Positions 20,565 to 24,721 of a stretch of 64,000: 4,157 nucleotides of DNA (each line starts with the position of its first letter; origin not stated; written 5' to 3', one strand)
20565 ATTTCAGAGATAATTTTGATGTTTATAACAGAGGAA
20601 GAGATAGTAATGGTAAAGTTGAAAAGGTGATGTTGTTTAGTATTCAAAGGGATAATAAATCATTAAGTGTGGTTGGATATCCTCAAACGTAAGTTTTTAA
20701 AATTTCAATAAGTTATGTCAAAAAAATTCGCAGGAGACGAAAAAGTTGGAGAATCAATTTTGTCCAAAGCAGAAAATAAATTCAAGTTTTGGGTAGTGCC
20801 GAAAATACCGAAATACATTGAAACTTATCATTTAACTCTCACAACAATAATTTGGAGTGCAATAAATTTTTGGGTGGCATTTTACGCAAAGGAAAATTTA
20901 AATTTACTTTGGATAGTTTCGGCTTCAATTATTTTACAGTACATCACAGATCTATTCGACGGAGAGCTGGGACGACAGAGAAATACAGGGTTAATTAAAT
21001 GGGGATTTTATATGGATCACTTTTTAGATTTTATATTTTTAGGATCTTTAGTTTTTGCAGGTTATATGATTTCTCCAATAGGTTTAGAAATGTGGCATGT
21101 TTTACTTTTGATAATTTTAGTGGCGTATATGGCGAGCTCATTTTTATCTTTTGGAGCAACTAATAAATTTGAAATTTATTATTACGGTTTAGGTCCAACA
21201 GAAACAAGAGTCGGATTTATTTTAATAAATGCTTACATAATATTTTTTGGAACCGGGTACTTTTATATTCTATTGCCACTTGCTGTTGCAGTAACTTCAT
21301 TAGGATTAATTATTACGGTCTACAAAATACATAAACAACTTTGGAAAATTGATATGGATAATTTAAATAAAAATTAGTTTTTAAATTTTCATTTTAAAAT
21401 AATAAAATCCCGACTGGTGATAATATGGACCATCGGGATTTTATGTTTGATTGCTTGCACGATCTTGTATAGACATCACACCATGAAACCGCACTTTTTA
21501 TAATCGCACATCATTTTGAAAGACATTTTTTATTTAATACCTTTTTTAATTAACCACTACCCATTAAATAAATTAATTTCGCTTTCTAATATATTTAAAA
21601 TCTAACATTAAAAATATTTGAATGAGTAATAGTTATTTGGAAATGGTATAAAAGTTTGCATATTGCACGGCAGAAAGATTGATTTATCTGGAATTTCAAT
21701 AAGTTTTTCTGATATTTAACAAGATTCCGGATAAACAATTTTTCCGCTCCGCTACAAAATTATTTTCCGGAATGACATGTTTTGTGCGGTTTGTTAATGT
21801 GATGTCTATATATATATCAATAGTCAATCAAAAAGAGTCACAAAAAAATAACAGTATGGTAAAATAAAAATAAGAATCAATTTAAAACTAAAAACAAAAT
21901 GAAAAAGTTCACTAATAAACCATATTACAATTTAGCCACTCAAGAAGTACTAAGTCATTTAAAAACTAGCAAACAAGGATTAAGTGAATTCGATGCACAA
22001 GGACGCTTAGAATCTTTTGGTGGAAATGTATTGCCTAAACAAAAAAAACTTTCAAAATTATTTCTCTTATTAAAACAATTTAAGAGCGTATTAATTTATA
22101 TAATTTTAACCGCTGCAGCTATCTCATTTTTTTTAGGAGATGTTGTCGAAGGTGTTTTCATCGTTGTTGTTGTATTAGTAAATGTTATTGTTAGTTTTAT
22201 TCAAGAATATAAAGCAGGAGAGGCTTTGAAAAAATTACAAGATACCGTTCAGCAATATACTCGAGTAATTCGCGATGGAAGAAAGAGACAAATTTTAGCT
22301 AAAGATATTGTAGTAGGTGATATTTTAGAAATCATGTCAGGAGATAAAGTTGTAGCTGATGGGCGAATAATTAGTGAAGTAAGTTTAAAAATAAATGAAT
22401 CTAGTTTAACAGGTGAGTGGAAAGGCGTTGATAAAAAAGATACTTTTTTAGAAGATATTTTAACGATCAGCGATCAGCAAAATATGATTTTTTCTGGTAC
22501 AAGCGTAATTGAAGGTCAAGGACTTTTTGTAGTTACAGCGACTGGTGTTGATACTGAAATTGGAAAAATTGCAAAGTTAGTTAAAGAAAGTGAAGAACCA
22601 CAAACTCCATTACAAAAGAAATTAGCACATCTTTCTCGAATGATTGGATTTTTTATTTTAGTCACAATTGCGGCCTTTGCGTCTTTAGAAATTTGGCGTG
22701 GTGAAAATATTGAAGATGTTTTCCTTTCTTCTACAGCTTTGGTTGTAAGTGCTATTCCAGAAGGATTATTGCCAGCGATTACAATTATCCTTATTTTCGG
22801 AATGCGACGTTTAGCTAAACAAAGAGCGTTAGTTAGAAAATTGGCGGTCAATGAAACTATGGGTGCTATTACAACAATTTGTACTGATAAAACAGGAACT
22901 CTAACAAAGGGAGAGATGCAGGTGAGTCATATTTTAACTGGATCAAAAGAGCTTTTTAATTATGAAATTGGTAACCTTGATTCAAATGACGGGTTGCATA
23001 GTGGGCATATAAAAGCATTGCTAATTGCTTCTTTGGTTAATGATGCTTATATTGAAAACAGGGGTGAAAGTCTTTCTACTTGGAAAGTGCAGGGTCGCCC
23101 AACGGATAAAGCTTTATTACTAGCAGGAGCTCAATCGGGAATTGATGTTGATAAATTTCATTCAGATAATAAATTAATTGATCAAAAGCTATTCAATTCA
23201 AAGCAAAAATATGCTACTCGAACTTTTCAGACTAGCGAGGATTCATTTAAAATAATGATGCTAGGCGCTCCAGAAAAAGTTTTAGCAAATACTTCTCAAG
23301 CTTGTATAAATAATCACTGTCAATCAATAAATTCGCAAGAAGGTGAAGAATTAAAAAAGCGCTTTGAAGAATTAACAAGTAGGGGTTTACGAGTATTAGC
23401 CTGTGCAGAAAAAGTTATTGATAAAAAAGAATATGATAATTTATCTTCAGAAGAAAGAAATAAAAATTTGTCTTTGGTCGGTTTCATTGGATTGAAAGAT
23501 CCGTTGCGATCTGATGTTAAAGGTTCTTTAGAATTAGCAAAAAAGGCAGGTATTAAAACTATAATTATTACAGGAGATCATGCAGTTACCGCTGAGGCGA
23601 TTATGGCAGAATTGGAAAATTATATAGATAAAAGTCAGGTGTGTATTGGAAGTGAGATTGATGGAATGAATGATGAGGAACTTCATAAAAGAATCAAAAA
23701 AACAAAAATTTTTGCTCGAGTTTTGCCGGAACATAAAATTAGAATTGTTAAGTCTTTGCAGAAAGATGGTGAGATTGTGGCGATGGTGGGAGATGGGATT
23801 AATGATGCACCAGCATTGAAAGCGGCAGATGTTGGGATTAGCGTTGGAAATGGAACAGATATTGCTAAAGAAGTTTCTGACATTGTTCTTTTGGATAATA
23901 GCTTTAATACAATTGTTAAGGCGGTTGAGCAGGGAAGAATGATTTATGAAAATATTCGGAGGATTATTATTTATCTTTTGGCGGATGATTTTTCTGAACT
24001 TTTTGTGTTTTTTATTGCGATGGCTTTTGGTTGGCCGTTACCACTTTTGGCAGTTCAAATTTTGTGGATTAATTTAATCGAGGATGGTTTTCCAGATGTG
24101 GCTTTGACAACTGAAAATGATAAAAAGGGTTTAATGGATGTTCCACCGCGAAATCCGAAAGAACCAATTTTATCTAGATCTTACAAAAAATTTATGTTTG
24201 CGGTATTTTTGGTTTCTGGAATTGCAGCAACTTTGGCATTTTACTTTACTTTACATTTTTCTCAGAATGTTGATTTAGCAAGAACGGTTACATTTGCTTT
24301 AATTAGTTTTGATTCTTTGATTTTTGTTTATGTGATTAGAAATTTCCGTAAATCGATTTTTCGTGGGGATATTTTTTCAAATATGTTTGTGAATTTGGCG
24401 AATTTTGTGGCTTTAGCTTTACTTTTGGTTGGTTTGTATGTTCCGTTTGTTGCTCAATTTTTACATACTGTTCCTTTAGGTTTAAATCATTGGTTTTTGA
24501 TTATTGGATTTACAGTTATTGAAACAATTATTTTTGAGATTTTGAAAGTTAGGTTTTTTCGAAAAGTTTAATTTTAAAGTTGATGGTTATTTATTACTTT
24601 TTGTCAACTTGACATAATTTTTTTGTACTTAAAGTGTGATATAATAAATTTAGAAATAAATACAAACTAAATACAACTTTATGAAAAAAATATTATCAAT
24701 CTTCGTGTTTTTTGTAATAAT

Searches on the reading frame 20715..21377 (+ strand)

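Call 31: search_protein_families(library=pfam, proteins=[window:20715-21377:+], max_evalue=0.001)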
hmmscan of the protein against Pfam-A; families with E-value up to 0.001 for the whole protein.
window:20715-21377:+ (220 aa): 1 family
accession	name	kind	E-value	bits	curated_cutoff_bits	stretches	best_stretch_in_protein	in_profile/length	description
PF01066.26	CDP-OH_P_transf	-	1.9e-08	35.3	22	1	40-194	7-150/152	CDP-alcohol phosphatidyltransferase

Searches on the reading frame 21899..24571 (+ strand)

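Call 6: search_protein_families(library=pfam, proteins=[window:21899-24571:+], max_evalue=0.01)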
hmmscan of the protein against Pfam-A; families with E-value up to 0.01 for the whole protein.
window:21899-24571:+ (890 aa): 7 families
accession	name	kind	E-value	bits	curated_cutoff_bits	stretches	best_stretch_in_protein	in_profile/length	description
PF00122.25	E1-E2_ATPase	-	1.2e-48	165.4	28.1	1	118-308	4-181/181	E1-E2 ATPase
PF00689.26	Cation_ATPase_C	-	1.4e-40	139.3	27.3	1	713-884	1-174/175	Cation transporting ATPase, C-terminus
PF00702.32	Hydrolase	-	9.9e-23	82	26.4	1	324-644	1-191/191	haloacid dehalogenase-like hydrolase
PF00690.31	Cation_ATPase_N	-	2.2e-17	62.9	20.4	1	10-76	2-69/69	Cation transporter/ATPase, N-terminus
PF13246.12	Cation_ATPase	-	4.9e-12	46.1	21.7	1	379-466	2-89/91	Cation transport ATPase (P-type)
PF08282.18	Hydrolase_3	-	1e-07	32.4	20.9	1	616-675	195-254/255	haloacid dehalogenase-like hydrolase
PF12710.13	HAD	-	0.00042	21.2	27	1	543-641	93-189/189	haloacid dehalogenase-like hydrolase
